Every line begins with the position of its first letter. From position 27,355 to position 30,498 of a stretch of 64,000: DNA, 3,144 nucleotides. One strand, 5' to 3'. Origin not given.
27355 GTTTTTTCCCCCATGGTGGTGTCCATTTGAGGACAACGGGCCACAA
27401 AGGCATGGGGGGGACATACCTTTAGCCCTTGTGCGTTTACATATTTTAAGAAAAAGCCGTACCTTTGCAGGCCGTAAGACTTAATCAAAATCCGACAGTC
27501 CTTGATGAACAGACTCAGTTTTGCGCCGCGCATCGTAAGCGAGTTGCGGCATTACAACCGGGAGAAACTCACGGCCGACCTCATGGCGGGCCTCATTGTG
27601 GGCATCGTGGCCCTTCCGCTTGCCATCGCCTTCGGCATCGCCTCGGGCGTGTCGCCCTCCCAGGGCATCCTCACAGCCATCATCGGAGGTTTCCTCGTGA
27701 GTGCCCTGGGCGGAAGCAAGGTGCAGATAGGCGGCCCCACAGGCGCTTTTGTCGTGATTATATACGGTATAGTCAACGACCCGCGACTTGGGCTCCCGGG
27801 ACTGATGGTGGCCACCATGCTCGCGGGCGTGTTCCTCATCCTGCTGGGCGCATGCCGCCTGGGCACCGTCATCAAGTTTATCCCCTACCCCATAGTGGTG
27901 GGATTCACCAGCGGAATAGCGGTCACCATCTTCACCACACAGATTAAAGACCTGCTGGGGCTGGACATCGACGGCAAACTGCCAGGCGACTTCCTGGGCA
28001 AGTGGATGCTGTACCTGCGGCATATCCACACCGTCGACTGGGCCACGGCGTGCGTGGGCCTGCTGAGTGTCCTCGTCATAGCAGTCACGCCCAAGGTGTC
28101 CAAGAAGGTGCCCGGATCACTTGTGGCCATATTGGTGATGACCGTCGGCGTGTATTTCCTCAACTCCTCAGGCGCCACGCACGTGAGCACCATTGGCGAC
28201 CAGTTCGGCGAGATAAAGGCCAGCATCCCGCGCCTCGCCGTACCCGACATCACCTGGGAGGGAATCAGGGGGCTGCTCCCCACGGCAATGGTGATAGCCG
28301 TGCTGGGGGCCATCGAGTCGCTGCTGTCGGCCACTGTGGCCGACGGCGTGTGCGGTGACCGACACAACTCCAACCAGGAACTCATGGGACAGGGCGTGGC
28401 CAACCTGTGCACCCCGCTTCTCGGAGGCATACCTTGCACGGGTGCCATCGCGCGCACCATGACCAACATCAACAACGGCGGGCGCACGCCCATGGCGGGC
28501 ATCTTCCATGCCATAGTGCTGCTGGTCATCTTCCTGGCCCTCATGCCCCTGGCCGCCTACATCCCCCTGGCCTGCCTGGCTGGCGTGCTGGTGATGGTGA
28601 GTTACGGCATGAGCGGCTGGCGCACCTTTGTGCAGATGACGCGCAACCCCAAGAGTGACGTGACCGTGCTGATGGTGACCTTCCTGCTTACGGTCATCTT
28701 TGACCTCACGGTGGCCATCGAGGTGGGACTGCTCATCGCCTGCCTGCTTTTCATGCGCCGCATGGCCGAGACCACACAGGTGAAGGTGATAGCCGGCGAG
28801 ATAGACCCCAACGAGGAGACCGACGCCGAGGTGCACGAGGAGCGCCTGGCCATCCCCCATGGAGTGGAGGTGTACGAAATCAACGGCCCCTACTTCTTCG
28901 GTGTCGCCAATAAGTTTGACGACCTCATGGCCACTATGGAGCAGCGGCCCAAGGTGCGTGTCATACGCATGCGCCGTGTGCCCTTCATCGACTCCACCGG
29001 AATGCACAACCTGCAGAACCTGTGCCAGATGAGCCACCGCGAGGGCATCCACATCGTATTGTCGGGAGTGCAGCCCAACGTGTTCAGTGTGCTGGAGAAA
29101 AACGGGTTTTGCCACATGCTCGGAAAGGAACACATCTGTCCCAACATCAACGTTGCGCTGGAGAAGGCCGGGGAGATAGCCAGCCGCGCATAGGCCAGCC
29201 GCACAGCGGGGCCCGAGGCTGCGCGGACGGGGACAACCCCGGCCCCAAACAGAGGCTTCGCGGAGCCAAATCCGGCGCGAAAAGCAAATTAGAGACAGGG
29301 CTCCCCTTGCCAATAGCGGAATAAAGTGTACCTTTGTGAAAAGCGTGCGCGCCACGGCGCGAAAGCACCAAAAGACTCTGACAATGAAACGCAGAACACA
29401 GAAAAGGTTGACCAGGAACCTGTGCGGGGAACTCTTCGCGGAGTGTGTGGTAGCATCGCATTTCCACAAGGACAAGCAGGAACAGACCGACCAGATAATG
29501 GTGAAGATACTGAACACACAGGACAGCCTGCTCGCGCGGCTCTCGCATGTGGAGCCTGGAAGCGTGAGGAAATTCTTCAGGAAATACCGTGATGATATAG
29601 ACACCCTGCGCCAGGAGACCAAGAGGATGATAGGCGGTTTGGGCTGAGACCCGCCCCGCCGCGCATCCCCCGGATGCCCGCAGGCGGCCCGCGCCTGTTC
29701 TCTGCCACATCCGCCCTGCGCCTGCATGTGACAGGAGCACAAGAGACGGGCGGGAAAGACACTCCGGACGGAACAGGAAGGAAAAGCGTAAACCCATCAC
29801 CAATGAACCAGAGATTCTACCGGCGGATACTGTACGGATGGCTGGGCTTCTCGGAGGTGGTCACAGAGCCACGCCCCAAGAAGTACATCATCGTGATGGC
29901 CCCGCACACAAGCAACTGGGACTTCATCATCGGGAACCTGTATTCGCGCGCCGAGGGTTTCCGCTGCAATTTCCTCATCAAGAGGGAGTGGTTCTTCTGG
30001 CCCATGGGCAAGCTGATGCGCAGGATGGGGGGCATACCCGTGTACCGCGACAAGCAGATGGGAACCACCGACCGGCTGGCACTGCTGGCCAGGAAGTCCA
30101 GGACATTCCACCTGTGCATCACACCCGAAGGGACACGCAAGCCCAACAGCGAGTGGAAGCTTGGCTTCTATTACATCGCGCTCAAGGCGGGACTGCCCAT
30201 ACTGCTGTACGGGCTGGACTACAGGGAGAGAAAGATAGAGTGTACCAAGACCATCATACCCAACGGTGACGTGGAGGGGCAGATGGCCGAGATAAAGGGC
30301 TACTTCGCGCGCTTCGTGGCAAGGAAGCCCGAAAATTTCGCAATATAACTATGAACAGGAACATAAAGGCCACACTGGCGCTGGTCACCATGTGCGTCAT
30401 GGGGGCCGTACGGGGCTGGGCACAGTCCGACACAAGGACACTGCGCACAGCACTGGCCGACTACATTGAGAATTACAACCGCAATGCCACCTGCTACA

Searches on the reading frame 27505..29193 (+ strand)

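Call 59: search_protein_families(library=pfam, proteins=[window:27505-29193:+], max_evalue=0.00001)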
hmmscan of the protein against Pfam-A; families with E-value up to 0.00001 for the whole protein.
window:27505-29193:+ (562 aa): 2 families
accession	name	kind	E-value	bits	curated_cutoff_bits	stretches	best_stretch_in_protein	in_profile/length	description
PF00916.26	Sulfate_transp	-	4.5e-89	299.3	23.2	1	22-392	1-380/380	Sulfate permease family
PF01740.26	STAS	-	1.4e-14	54.2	22.6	1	451-549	7-104/106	STAS domain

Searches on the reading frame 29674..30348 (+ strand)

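Call 59: search_protein_families(library=pfam, proteins=[window:29674-30348:+], max_evalue=0.00001)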
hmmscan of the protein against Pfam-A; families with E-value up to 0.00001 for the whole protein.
window:29674-30348:+ (224 aa): 1 family
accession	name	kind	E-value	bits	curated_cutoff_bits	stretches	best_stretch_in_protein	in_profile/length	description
PF01553.26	Acyltransferase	-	7.6e-14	52.1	23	1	66-177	9-127/132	Acyltransferase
